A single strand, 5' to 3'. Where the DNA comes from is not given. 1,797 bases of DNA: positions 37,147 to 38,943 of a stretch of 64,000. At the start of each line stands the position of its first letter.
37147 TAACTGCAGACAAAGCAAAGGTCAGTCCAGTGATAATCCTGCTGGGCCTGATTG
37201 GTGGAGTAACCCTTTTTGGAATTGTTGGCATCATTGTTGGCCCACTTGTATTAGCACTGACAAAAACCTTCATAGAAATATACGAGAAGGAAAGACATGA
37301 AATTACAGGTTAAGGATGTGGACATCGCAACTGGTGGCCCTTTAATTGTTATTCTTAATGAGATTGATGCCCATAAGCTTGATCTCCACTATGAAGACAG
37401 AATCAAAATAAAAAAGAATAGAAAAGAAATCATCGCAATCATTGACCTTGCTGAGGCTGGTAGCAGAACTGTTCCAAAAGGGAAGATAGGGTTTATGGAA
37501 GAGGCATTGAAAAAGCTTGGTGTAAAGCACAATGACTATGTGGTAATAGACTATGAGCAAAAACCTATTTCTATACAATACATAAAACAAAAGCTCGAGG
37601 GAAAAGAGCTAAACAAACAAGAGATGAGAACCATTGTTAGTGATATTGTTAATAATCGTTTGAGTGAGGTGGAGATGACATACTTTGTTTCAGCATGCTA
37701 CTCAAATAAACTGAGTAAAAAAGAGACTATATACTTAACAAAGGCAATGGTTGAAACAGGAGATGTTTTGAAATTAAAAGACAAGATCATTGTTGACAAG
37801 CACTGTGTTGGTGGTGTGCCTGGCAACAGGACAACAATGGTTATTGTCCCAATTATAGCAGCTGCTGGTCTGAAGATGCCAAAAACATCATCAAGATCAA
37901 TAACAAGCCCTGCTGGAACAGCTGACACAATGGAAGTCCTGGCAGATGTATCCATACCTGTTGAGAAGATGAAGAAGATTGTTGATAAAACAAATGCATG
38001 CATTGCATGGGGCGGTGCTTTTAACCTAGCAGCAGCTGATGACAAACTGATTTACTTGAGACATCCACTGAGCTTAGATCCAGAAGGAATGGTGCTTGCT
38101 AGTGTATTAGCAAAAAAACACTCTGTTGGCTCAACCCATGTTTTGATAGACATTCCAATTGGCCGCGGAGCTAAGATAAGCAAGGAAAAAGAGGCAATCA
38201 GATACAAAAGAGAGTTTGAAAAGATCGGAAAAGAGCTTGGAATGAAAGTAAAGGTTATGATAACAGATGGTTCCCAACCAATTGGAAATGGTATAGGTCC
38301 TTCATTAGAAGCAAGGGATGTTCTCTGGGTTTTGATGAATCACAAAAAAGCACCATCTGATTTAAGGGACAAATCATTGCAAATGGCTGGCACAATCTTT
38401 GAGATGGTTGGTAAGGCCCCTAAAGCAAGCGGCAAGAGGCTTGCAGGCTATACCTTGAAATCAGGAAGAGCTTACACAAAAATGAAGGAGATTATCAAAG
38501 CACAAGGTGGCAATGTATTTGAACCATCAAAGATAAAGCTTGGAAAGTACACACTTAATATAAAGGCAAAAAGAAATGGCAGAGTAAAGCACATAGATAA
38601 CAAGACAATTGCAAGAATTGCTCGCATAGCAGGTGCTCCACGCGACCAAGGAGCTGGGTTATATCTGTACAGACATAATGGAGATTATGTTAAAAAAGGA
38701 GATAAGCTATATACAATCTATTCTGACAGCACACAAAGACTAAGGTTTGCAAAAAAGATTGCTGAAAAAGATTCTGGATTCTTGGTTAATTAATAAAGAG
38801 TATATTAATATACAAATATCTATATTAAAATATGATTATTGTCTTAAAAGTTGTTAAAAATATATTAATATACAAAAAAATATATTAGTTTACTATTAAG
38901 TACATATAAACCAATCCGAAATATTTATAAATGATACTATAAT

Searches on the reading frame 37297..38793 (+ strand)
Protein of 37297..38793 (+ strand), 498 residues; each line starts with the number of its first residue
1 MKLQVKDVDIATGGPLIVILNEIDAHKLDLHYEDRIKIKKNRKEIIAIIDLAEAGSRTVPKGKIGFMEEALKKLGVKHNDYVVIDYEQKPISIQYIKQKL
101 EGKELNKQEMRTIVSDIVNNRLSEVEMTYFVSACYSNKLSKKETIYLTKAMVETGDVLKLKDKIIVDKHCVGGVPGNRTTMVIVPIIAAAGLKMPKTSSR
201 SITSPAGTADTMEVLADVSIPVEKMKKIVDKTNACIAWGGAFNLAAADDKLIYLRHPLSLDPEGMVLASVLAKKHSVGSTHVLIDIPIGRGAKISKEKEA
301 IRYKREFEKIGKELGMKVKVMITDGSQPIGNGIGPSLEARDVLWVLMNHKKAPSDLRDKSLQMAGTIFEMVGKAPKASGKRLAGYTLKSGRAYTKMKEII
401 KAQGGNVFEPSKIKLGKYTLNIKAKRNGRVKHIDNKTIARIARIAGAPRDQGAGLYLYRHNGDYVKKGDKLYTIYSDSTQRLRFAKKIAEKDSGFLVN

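Call 29: search_protein_families(library=pfam, proteins=[window:37297-38793:+], max_evalue=0.00001)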
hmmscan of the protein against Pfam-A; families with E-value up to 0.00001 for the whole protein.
window:37297-38793:+ (498 aa): 3 families
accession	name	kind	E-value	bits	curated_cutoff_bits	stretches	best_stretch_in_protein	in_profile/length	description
PF02885.22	Glycos_trans_3N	-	2.1e-13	50.2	26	1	94-155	2-63/63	Glycosyl transferase family, helical bundle domain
PF00591.27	Glycos_transf_3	-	7.1e-12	45.9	27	1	163-244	2-86/253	Glycosyl transferase family, a/b domain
PF07831.19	PYNP_C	-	8.8e-11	41.8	27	1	430-486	2-65/75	Pyrimidine nucleoside phosphorylase C-terminal domain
